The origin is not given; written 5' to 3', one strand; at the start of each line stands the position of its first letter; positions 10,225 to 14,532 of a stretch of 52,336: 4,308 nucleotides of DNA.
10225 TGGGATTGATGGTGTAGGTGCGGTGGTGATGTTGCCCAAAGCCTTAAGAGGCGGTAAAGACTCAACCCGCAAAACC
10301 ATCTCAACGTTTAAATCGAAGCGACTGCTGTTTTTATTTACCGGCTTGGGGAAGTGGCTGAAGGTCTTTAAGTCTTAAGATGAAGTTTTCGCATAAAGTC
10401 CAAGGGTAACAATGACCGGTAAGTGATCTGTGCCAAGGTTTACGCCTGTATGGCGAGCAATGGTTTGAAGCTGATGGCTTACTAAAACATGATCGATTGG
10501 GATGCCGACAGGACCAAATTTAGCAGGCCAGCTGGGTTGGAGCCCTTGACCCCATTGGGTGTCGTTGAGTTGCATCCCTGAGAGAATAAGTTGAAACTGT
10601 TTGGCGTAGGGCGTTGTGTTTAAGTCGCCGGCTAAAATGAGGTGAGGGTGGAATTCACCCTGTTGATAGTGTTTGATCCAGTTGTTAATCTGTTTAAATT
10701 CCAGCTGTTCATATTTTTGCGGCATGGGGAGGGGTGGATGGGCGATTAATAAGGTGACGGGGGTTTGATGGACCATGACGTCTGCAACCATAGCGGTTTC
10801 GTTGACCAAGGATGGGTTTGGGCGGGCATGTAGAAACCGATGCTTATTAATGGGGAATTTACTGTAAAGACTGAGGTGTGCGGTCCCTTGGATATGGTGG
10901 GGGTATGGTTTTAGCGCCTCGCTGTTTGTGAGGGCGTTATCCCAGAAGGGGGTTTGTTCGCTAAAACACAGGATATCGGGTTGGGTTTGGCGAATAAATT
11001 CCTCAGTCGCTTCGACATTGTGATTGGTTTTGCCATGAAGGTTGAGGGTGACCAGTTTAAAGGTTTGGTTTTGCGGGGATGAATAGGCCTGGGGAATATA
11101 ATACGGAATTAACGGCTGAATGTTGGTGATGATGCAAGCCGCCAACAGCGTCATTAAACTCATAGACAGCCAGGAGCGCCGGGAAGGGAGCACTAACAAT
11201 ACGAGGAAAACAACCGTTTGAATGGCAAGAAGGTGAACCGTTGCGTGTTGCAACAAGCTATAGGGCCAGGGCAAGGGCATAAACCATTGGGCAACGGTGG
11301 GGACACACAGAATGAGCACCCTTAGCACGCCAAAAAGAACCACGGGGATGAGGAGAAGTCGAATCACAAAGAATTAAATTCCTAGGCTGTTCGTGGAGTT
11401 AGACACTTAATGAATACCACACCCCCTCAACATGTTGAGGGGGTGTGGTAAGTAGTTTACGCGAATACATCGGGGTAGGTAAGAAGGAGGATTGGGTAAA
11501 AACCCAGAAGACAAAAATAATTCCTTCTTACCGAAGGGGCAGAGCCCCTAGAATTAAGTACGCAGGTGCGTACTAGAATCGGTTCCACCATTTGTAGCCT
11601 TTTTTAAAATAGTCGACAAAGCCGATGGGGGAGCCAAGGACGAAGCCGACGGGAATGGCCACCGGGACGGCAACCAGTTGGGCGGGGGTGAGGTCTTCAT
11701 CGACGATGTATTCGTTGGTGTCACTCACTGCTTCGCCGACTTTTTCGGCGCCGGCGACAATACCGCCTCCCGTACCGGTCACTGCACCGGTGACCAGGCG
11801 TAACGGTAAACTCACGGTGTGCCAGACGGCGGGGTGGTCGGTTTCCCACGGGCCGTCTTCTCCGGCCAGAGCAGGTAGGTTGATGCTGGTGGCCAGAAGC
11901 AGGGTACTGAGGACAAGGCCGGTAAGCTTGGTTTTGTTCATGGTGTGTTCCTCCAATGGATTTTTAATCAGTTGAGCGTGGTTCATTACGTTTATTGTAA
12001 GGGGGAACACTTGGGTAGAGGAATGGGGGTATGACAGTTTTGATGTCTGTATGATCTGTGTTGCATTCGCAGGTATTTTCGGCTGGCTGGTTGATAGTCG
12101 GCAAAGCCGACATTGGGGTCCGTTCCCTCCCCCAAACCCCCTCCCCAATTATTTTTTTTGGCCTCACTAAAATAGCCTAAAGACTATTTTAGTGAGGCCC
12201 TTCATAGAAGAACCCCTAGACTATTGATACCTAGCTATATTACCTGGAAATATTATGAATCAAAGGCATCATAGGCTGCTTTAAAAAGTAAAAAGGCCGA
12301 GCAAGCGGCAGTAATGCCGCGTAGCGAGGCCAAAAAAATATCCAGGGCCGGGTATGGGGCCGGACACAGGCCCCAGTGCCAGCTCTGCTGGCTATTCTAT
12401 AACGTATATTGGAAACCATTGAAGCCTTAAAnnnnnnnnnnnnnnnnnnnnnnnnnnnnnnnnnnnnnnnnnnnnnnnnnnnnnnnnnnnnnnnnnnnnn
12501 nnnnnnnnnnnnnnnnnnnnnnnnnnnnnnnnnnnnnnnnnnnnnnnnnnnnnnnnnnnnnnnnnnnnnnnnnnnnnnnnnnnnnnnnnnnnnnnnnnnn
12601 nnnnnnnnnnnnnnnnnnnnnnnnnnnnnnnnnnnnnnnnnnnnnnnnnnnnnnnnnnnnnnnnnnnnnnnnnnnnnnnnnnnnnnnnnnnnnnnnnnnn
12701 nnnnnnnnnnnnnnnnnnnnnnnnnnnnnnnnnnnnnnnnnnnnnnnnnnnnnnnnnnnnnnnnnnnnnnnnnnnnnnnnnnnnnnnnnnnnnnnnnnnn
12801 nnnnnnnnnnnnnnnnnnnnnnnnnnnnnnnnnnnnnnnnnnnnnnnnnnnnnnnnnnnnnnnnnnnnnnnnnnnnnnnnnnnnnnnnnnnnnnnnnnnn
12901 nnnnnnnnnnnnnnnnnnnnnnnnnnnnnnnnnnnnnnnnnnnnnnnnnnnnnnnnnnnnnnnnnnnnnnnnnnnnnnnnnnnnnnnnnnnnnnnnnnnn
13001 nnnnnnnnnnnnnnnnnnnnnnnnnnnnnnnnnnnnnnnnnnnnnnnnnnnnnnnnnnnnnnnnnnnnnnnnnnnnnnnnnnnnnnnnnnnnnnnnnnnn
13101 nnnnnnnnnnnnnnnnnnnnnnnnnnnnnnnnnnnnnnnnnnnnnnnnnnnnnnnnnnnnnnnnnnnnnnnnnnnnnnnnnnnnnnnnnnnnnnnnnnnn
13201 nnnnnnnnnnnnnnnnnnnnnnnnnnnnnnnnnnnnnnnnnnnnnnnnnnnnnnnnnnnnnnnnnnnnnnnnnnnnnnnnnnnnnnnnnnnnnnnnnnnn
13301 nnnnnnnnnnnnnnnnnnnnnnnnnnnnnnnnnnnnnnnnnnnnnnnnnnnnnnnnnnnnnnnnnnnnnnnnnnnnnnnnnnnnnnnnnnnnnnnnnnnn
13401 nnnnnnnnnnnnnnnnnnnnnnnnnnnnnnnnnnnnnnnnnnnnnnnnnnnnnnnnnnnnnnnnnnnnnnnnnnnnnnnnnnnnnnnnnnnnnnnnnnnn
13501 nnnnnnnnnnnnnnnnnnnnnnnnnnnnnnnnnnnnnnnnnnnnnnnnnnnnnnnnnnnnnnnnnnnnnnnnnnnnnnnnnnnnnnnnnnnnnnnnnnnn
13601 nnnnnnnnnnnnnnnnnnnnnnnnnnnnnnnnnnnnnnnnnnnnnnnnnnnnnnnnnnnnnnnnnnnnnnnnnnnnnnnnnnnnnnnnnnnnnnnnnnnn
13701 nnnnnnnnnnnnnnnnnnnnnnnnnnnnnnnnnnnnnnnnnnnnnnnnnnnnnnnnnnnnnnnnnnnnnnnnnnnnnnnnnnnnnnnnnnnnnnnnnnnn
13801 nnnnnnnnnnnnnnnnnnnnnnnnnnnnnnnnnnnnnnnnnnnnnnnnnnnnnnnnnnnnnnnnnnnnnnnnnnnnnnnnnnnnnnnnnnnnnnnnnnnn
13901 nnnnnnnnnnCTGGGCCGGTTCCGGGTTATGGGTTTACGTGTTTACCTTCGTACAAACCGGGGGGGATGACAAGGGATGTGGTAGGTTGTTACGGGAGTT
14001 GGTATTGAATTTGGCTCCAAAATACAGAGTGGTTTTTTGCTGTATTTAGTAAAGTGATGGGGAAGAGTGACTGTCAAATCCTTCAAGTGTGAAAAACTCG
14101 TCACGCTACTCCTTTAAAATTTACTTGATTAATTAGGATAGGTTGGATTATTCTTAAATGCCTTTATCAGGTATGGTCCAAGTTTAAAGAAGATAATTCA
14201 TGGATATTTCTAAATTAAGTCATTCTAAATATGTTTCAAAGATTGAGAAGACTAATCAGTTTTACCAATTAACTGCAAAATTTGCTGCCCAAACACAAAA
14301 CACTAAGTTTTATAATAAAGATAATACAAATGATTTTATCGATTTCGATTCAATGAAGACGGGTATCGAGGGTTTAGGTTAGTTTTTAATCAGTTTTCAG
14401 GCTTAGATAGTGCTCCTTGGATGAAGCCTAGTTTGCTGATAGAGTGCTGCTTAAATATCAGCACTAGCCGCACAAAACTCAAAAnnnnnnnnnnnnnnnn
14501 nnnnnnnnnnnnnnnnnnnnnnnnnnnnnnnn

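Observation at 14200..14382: The 60-aa ORF has a leader/core layout resembling microviridin-type precursors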

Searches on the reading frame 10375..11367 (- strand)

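Call 3: search_protein_families(library=pfam, proteins=[window:10375-11367:-], max_evalue=0.1)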
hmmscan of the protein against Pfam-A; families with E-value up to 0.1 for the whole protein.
window:10375-11367:- (330 aa): 2 families
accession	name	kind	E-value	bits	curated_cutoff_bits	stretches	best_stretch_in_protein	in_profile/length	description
PF03372.29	Exo_endo_phos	-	1.3e-16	61.4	24.5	1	107-315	2-225/225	Endonuclease/Exonuclease/phosphatase family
PF14529.12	Exo_endo_phos_2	-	0.027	14.8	27.4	0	223-319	13-117/117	Endonuclease-reverse transcriptase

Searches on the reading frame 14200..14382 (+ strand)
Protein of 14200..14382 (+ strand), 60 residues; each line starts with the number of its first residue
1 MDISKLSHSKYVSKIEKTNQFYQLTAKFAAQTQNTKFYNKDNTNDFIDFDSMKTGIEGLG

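Call 3: search_protein_families(library=pfam, proteins=[window:14200-14382:+], max_evalue=0.1)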
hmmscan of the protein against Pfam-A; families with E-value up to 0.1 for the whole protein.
window:14200-14382:+ (60 aa): 0 families

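Call 5: search_protein_families(library=ncbifam, proteins=[window:14200-14382:+], max_evalue=1)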
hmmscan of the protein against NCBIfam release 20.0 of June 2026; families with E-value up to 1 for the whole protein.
window:14200-14382:+ (60 aa): 0 families

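Call 6: find_homologous_proteins(query=window:14200-14382:+, max_evalue=10)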
Query window:14200-14382:+ (60 aa): 1 proteins with E <= 10 among 1 candidates.
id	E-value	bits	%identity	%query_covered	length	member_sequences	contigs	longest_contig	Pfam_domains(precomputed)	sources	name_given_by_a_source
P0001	6.6e-32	124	100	100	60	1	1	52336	-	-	-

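Call 26: search_protein_representatives(protein=window:14200-14382:+)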
Query: 60 residues. Proteins with E-value up to 0.001 (for the whole library): 2; up to 1e-10: 1; up to 1e-30: 1. The best 2 are listed.
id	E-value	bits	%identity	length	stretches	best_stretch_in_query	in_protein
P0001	2.1e-32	124.4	100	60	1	1-60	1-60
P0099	3.5e-04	36.5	31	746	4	18-52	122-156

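Call 62: predict_structure(protein=window:14200-14379:+)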
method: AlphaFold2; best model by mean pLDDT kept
length: 60 residues; sequences in the alignment: 1
mean_pLDDT: 67.2   pTM: 0.32
mean pLDDT of the five models: 67.2, 65.9, 62.4, 59.9, 59.9
residues with pLDDT >= 90: 3; 70-90: 16; 50-70: 40; < 50: 1
segments of 3 or more residues with pLDDT < 50: none
pLDDT, mean of each block of 10 residues (from residue 1): 57 77 88 61 59 61
secondary structure, 60 per line:
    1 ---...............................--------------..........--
elements in order: H4-34 H49-58

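Call 67: find_related_loci(query=window:14200-14379:+, collection=genome_contigs, flank=6000)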
Query window:14200-14379:+ (60 aa) in genome_contigs; peptide patterns used: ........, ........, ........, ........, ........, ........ (x = any residue, [..] = any of these).
181 stretches matched a pattern, but none encodes a relative of the query by tblastn (E <= 1e-3).

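Call 68: find_related_loci(query=window:14200-14379:+, collection=metagenome_contigs, flank=6000)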
Query window:14200-14379:+ (60 aa) in metagenome_contigs; peptide patterns used: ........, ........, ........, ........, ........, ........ (x = any residue, [..] = any of these).
209 stretches matched a pattern, but none encodes a relative of the query by tblastn (E <= 1e-3).

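Call 78: find_encoding_contigs(protein=P0001, flank=3000, max_places=3)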
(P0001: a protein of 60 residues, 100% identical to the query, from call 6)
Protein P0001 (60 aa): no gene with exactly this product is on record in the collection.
